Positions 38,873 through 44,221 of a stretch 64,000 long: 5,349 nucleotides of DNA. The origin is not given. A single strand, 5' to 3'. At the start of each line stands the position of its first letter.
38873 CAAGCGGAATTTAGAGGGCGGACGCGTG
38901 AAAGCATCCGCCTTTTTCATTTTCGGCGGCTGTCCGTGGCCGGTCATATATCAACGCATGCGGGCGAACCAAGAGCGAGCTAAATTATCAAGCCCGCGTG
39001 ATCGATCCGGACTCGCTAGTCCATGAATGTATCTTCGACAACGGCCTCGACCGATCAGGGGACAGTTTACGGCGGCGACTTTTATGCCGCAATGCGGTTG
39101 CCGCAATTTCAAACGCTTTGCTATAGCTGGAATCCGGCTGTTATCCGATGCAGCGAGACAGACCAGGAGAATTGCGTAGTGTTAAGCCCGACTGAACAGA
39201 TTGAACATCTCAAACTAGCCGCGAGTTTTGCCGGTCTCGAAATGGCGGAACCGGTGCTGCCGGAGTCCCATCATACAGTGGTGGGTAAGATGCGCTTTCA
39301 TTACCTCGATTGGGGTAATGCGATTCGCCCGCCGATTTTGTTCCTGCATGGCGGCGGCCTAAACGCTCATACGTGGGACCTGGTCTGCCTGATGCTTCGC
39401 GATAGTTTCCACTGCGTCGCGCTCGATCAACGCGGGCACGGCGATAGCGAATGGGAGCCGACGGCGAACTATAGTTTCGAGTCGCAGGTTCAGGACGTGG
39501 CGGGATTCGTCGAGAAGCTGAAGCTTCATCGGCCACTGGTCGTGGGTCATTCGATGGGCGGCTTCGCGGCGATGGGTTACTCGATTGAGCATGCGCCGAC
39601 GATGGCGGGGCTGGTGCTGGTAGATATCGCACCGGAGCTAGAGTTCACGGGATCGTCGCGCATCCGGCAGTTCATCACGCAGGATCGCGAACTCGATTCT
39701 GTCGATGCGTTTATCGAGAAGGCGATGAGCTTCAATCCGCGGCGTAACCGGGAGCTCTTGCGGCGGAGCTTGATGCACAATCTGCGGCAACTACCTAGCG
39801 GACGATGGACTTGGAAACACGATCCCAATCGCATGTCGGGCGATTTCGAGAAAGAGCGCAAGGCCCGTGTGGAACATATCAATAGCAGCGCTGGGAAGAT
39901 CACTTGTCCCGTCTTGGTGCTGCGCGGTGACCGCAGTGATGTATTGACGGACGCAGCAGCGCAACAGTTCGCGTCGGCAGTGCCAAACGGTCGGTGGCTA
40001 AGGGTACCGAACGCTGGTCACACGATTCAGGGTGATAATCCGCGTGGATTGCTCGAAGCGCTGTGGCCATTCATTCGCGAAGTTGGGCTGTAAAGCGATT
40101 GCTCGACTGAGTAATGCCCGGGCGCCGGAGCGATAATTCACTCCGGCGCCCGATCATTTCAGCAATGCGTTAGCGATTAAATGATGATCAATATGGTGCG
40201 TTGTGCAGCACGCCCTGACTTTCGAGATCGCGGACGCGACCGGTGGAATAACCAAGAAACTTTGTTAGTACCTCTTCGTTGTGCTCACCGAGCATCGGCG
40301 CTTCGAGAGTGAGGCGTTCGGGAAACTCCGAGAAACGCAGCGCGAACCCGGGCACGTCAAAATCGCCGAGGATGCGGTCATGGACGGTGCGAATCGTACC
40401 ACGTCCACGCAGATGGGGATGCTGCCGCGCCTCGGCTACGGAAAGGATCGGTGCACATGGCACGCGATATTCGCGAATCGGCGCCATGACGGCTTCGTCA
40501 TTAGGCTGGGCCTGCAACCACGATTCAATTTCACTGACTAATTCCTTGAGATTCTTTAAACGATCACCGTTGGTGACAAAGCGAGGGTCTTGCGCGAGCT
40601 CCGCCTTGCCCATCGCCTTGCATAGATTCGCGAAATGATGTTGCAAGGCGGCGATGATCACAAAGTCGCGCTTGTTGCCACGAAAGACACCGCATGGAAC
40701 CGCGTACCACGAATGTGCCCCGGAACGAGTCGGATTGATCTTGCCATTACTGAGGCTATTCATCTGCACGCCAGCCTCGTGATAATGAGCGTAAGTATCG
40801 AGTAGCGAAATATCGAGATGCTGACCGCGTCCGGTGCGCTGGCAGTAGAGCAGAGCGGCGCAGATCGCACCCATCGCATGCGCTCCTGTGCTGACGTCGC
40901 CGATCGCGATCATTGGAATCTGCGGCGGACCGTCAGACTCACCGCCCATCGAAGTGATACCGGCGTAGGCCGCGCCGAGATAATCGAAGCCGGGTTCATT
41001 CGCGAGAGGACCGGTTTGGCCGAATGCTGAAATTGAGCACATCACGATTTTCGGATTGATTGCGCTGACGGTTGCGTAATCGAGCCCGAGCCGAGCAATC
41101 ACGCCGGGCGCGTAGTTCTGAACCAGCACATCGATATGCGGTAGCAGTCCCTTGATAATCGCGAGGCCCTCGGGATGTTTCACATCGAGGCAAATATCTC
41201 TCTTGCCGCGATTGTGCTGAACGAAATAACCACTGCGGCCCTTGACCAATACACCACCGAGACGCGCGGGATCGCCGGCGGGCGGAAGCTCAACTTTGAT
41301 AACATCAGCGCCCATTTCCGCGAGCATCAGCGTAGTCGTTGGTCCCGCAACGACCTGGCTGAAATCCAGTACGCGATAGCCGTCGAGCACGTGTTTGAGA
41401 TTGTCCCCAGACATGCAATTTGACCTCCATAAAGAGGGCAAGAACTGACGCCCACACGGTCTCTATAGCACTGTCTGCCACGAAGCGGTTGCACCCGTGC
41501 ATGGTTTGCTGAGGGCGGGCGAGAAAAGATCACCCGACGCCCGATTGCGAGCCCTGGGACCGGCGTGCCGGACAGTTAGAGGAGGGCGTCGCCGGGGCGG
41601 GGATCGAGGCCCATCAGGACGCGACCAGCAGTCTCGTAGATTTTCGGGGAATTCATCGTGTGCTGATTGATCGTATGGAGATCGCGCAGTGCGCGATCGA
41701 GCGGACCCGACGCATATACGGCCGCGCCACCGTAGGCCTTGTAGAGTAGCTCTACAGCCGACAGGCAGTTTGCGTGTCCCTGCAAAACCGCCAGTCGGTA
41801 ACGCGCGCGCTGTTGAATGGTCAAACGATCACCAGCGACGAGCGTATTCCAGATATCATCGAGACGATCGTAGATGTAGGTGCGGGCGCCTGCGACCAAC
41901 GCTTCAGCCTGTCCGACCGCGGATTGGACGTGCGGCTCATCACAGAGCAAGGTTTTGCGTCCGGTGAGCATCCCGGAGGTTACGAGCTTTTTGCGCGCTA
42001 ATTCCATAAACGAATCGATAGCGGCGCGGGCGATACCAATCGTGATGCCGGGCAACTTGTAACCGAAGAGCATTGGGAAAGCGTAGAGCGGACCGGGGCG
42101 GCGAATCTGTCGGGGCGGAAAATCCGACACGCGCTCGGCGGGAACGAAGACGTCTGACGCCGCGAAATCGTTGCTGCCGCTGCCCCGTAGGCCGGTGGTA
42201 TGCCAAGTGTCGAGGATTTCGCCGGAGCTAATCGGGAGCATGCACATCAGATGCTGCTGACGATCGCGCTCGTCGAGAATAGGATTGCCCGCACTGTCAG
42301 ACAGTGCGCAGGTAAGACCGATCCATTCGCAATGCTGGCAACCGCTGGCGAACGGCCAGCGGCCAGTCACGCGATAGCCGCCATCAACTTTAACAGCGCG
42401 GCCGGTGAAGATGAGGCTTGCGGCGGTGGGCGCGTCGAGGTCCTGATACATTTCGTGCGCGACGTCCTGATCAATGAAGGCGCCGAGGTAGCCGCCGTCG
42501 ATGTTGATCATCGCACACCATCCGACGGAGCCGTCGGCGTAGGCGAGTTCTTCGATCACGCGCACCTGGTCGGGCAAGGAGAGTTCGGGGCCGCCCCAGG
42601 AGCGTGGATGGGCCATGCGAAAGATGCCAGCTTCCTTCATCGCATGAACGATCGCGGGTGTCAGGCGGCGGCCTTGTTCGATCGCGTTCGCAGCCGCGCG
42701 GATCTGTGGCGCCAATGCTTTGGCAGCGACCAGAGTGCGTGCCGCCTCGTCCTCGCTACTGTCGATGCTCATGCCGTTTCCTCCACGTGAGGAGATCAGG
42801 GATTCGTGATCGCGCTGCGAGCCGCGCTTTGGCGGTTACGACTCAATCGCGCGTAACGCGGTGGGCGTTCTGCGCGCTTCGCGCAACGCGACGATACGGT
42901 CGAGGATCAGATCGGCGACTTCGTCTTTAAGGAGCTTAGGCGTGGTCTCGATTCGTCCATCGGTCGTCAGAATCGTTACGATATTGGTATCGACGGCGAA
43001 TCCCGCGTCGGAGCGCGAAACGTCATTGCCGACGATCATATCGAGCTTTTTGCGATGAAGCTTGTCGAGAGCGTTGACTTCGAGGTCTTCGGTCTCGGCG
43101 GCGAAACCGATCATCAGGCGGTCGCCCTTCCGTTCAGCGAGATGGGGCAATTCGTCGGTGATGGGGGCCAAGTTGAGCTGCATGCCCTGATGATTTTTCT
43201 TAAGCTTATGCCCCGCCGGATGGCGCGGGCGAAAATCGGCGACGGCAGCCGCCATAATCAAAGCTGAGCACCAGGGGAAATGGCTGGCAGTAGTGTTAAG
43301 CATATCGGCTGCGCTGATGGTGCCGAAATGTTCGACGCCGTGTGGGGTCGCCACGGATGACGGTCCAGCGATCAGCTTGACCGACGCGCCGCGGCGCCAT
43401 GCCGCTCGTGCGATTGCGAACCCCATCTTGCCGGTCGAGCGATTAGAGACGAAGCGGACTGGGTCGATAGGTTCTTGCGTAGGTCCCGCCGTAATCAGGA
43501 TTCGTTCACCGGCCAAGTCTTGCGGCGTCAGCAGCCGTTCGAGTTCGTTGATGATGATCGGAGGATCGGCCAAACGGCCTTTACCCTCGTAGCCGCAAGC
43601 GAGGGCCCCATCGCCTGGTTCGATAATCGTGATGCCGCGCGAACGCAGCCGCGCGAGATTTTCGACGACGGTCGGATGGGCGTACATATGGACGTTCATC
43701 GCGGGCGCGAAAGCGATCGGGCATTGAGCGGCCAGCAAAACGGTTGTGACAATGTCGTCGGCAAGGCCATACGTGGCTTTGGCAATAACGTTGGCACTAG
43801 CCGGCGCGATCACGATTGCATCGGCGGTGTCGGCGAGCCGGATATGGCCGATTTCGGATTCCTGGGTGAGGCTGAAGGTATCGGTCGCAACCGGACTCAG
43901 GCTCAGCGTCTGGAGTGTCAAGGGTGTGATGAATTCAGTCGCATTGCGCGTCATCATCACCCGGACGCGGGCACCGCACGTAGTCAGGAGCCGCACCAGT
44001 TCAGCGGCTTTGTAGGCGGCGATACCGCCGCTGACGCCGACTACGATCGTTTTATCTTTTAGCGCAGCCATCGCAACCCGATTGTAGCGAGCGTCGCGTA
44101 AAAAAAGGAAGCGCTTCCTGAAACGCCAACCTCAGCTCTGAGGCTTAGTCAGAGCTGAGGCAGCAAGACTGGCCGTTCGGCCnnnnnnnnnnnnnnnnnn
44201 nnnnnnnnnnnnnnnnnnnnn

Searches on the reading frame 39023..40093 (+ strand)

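Call 63: search_protein_families(library=pfam, proteins=[window:39023-40093:+], max_evalue=0.0001)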
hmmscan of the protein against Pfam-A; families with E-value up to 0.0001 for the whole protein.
window:39023-40093:+ (356 aa): 4 families
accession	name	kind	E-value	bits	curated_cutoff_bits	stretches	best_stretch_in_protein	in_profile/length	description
PF00561.26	Abhydrolase_1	-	1.9e-26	93.7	25.8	1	103-340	1-245/245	alpha/beta hydrolase fold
PF12697.13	Abhydrolase_6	-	3e-25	90.6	26.3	1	105-345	1-216/217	Alpha/beta hydrolase family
PF12146.15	Hydrolase_4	-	5.4e-20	72.1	27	1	105-338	7-237/239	Serine aminopeptidase, S33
PF03096.20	Ndr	-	6.8e-07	28.7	23.3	1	148-356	75-281/283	Ndr family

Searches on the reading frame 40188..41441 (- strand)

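Call 63: search_protein_families(library=pfam, proteins=[window:40188-41441:-], max_evalue=0.0001)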
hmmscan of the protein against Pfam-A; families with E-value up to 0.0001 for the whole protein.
window:40188-41441:- (417 aa): 1 family
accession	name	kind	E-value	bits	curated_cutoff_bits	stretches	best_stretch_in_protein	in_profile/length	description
PF02515.22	CoA_transf_3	-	1.9e-110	369.9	23.3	1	19-388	1-366/366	CoA-transferase family III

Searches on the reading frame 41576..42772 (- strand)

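Call 66: search_protein_families(library=pfam, proteins=[window:41576-42772:-], max_evalue=0.0001)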
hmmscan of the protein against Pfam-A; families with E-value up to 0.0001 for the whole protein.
window:41576-42772:- (398 aa): 2 families
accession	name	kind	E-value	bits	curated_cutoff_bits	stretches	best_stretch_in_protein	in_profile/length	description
PF08028.16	Acyl-CoA_dh_2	-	1.1e-23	84.4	22.7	1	244-375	7-133/134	Acyl-CoA dehydrogenase, C-terminal domain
PF02771.21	Acyl-CoA_dh_N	-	4.8e-09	37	22.9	1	16-90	11-85/113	Acyl-CoA dehydrogenase, N-terminal domain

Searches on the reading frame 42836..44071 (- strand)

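Call 66: search_protein_families(library=pfam, proteins=[window:42836-44071:-], max_evalue=0.0001)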
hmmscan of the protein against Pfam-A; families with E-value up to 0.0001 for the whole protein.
window:42836-44071:- (411 aa): 2 families
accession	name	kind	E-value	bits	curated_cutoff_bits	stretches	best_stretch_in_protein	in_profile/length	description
PF04127.22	DFP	-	7.6e-65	218.6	22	1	186-368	1-186/186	DNA/pantothenate metabolism flavoprotein C-terminal domain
PF02441.25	Flavoprotein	-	1.7e-32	112.7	22.7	1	7-165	1-146/162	Flavoprotein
